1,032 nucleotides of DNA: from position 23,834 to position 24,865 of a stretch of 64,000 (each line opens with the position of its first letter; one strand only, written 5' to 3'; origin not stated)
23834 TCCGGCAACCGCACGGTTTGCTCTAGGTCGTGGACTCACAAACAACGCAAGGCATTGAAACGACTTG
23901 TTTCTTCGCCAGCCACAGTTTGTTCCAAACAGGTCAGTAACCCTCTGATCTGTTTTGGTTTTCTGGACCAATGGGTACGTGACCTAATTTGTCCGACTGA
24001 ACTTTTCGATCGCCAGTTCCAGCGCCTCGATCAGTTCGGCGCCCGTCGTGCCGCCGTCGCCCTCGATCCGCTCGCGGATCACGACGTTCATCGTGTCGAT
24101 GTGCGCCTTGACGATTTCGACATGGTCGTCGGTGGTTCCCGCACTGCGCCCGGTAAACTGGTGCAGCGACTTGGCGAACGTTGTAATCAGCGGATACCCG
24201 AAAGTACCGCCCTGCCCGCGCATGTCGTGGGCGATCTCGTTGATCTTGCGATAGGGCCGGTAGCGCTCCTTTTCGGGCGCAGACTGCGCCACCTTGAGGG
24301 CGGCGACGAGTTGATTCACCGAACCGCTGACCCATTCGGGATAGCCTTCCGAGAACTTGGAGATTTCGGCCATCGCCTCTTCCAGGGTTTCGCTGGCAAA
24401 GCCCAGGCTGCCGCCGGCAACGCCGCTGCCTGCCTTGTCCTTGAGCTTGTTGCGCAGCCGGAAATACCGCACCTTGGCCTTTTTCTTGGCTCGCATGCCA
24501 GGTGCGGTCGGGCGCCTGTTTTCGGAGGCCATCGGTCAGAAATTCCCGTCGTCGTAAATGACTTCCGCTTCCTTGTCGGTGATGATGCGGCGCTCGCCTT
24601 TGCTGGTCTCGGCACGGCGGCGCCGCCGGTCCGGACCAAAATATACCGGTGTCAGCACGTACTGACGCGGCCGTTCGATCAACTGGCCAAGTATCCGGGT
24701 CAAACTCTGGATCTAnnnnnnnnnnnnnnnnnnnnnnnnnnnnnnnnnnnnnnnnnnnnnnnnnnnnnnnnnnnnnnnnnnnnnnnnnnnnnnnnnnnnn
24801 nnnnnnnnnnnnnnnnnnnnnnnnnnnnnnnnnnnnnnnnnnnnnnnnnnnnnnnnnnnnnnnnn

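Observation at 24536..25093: CheY-like receiver gene reads through an in-frame TAG and is tightly coupled to the downstream Hpt-like gene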

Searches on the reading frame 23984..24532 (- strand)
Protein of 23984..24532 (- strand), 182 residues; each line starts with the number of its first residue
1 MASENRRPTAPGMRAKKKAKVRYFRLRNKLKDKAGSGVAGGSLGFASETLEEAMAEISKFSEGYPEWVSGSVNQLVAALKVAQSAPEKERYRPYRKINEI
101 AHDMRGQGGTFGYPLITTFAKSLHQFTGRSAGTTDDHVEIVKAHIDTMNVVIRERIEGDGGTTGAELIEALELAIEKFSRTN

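Call 4: search_protein_families(library=pfam, proteins=[window:23984-24532:-], max_evalue=0.01)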
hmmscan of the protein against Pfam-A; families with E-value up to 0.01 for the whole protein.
window:23984-24532:- (182 aa): 1 family
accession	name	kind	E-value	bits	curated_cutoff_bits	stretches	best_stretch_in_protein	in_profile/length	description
PF01627.28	Hpt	-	0.0039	17.8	24.6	1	79-140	21-70/84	Hpt domain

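Call 20: search_protein_families(library=ncbifam, proteins=[window:23984-24532:-], max_evalue=0.01)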
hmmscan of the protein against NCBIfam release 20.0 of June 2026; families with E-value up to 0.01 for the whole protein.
window:23984-24532:- (182 aa): 0 families

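Call 32: find_homologous_proteins(query=window:23984-24532:-)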
Query window:23984-24532:- (182 aa): 304 proteins with E <= 0.001 among 499 candidates; the best 120 are listed.
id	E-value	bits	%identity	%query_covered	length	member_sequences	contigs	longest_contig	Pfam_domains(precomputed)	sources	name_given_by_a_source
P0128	1.3e-111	389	98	100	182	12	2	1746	-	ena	-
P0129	5.2e-73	263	70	94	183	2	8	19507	-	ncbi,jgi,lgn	jgi:hypothetical protein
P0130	4.6e-63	231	60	99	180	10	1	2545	-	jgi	jgi:hypothetical protein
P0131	1.0e-62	229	63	93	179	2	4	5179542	-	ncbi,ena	-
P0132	1.1e-57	213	62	90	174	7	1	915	-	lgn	-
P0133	8.9e-57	210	62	90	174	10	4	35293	-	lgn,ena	-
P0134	1.2e-56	210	62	90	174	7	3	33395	-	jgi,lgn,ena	-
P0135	7.2e-56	207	60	90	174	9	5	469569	-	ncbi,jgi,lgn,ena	ncbi:MAG: hypothetical protein RID42_08555 [Alphaproteobacteria bacterium]|jgi:hypothetical protein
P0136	2.4e-55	205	60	90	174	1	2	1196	-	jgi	-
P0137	3.0e-54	202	60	90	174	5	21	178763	-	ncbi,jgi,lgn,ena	jgi:hypothetical protein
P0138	6.1e-54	201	59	90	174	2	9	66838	-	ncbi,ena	-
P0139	2.2e-53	199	60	90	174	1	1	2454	-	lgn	-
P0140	5.9e-51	191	57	95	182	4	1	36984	-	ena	-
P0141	4.8e-50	188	56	83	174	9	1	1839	-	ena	-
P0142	1.6e-49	187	53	96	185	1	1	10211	-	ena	-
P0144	4.7e-49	185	55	90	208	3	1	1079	PF01627.29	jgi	jgi:hypothetical protein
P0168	5.5e-45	172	49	90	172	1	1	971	PF01627.29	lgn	-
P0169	7.1e-45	171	54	91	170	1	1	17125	PF01627.29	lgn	-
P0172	1.7e-44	170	50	91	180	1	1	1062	PF01627.29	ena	-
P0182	1.4e-43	167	49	91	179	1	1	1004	PF01627.29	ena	-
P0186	2.8e-43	166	50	91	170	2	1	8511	PF01627.29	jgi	-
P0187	3.1e-43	166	48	91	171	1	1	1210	PF01627.29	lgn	-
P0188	3.3e-43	166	49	91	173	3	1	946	PF01627.29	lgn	-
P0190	4.2e-43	166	51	91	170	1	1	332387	PF01627.29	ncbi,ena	-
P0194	1.6e-42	164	51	88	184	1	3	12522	PF01627.29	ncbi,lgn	-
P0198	2.9e-42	163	49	97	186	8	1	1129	PF01627.29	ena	-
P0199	2.9e-42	163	48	96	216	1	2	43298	PF01627.29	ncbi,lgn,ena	-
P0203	4.2e-42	162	47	93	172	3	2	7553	PF01627.29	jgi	jgi:hypothetical protein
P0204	4.5e-42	162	50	91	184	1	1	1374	PF01627.29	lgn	-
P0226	1.4e-40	157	47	91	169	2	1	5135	PF01627.29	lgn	-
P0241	3.7e-40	156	50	87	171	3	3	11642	PF01627.29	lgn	-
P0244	4.7e-40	156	49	90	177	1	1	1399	PF01627.29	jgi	jgi:hypothetical protein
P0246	5.2e-40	156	47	91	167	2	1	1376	PF01627.29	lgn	-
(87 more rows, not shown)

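Call 34: search_solved_structures(query=A2, max_evalue=1, show_alignments=1)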
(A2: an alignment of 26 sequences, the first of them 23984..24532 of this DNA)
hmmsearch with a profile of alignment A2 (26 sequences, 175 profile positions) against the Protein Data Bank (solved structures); distinct sequences matched with E-value up to 1: 20.
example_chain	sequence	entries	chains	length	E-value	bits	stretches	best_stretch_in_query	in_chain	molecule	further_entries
6ff6_A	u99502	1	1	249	9.3e-05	25.6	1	84-112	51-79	BRIC1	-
2ld6_A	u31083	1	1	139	0.0056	19.8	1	63-170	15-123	Chemotaxis protein CheA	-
7tbi_X1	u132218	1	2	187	0.0062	19.7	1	26-143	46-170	Nsp1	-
2lch_A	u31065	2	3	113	0.0075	19.4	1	56-151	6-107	Protein OR38 | computationally designed four-helix bundle protein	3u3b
4g78_A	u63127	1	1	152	0.011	18.8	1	33-123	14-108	Histidine phosphotransfer protein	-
1i5n_A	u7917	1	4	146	0.038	17.1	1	81-121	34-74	CHEMOTAXIS PROTEIN CHEA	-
8c5v_C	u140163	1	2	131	0.057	16.6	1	80-121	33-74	Chemotaxis protein CheA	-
2lp4_A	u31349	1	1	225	0.1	15.7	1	82-120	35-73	Chemotaxis protein CheA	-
7n85_A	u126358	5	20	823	0.11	15.6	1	27-143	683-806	Nucleoporin NSP1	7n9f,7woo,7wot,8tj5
1tqg_A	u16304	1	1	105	0.29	14.3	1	65-145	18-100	Chemotaxis protein cheA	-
6s1k_A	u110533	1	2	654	0.33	14.1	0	82-120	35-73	Chemotaxis protein CheA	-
7tbi_Y1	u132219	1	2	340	0.34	14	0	35-77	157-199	Nup159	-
4pac_A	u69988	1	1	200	0.43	13.7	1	41-123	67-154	Histidine-containing phosphotransfer protein 2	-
1c02_A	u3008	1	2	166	0.68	13.1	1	48-136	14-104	PHOSPHOTRANSFERASE YPD1P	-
5hvo_A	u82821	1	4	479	0.85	12.7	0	45-149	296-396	Alpha,alpha-trehalose-phosphate synthase (UDP-forming)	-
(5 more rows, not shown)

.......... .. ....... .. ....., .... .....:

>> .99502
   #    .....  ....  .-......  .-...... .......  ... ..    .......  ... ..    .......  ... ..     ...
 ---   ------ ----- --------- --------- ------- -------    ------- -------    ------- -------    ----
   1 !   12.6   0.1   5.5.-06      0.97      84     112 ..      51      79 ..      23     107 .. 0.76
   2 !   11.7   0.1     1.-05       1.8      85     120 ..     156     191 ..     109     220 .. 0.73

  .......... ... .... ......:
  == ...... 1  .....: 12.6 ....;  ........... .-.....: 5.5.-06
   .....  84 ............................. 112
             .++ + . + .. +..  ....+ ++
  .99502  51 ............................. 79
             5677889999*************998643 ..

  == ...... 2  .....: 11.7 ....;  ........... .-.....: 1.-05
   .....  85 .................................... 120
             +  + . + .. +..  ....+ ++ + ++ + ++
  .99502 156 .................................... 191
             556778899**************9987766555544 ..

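Call 37: search_protein_families(library=pfam, alignment_id=A2, max_evalue=0.01)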
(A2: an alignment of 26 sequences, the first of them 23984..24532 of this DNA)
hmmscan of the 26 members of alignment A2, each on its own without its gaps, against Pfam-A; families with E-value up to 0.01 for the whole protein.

A. member 1, window:23984-24532:- (182 aa): 1 family
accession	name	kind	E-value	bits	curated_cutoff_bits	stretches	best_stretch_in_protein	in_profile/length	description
PF01627.28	Hpt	-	0.0039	17.8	24.6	1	79-140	21-70/84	Hpt domain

B. families by the number of members that match (of 26 scanned): 4 families
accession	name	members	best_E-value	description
PF01627.28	Hpt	21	7.6e-06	Hpt domain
PF01583.26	APS_kinase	1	0.0005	Adenylylsulphate kinase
PF25524.1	RSLD_CPSF6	1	0.0045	CPSF6-like, RSLD domain, N-terminal region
PF05597.16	Phasin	1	0.0058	Poly(hydroxyalcanoate) granule associated protein (phasin)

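Call 54: predict_structure(alignment_id=A2)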
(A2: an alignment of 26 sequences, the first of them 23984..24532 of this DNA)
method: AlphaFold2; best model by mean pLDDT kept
length: 182 residues; sequences in the alignment: 26
mean_pLDDT: 74.8   pTM: 0.61
mean pLDDT of the five models: 74.8, 74.6, 73.9, 70.2, 67.0
residues with pLDDT >= 90: 79; 70-90: 37; 50-70: 22; < 50: 44
segments of 3 or more residues with pLDDT < 50: 1-7, 9-33, 35-45
pLDDT, mean of each block of 10 residues (from residue 1): 43 43 46 42 48 56 76 95 93 95 84 88 92 91 94 85 90 88 52
secondary structure, 60 per line:
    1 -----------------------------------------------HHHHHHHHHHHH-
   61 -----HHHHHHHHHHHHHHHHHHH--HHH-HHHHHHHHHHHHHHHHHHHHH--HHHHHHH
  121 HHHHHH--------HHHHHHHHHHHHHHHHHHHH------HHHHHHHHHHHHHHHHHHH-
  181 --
elements in order: H48-59 H66-84 H91-111 H114-126 H135-154 H161-179

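Call 57: fold_search(model_id=the predicted structure, library=pdb)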
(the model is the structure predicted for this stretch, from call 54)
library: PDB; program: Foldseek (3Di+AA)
matches with E <= 10: 335; with E <= 0.001: 0
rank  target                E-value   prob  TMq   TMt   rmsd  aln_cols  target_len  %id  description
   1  8c5v_C                3.7e-02  1.00  0.47  0.62   5.3       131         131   16  Chemotaxis core signalling unit from E protein lysed E. coli cells (released 2023-09-13)
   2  3kyj_A                9.5e-02  0.99  0.43  0.57   5.3       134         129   17  Crystal structure of the P1 domain of CheA3 in complex with CheY6 from R. sphaeroides (released 2010-02-16)
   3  1i5n_C                1.4e-01  1.00  0.47  0.64   4.5       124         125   16  Crystal structure of the P1 domain of CheA from Salmonella typhimurium (released 2001-07-11)
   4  3kyi_A                1.5e-01  1.00  0.48  0.65   4.6       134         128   18  Crystal structure of the phosphorylated P1 domain of CheA3 in complex with CheY6 from R. sphaeroides (released 2010-02-16)
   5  1i5n_D                1.8e-01  0.99  0.47  0.63   5.1       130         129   15  Crystal structure of the P1 domain of CheA from Salmonella typhimurium (released 2001-07-11)
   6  1i5n_A                2.1e-01  0.99  0.47  0.63   5.2       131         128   17  Crystal structure of the P1 domain of CheA from Salmonella typhimurium (released 2001-07-11)
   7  2lch_MODEL_1_A        3.7e-01  0.99  0.44  0.67   6.0       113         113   14  Solution NMR Structure of a Protein With a Redesigned Hydrophobic Core, Northeast Structural Genomics Consorti (released 2011-05-25)
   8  1tqg                  4.8e-01  0.96  0.40  0.64   5.2       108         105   17  CheA phosphotransferase domain from Thermotoga maritima (released 2004-09-07)
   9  7t2y_A                5.0e-01  0.72  0.31  0.49   6.7       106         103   17  X-ray structure of a designed cold unfolding four helix bundle (released 2022-03-02)
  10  8qb8_A                5.0e-01  0.12  0.16  0.12  27.7       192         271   12  Lsp1 in native eisosome lattice bound to plasma membrane microdomain (released 2024-07-24)
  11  3myf_A                5.3e-01  0.82  0.33  0.45   4.3        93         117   10  The Crystal Structure of the HPT domain from the Hpt Sensor Hybrid Histidine Kinase from Shewanella to 1.80A (released 2010-05-26)
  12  3u3b_A                5.6e-01  0.47  0.27  0.42   8.5       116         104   13  Crystal Structure of Computationally Redesigned Four-Helix Bundle (released 2012-06-13)
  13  2lp4_MODEL_1_A        6.9e-01  0.93  0.47  0.39   5.9       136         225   19  Solution structure of P1-CheY/P2 complex in bacterial chemotaxis (released 2012-10-24)
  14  5w93_C                7.6e-01  0.35  0.26  0.37  15.1       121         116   14  p130Cas complex with paxillin LD1 (released 2017-09-06)
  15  7c1i_A                8.0e-01  0.57  0.29  0.42  12.8       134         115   15  Crystal structure of histidine-containing phosphotransfer protein B (HptB) from Pseudomonas aeruginosa PAO1 (released 2020-11-04)
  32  1i5n_B                1.3e+00  0.84  0.46  0.63   5.3       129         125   15  Crystal structure of the P1 domain of CheA from Salmonella typhimurium (released 2001-07-11)
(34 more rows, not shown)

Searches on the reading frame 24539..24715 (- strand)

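Call 25: search_solved_structures(query=window:24539-24715:-, max_evalue=10, show_alignments=3)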
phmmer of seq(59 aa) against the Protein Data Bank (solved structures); distinct sequences matched with E-value up to 10: 1.
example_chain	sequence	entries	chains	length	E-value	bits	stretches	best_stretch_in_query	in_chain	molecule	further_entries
6sft_A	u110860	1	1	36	0.0041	20.7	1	15-46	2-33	Two-component receiver protein CleD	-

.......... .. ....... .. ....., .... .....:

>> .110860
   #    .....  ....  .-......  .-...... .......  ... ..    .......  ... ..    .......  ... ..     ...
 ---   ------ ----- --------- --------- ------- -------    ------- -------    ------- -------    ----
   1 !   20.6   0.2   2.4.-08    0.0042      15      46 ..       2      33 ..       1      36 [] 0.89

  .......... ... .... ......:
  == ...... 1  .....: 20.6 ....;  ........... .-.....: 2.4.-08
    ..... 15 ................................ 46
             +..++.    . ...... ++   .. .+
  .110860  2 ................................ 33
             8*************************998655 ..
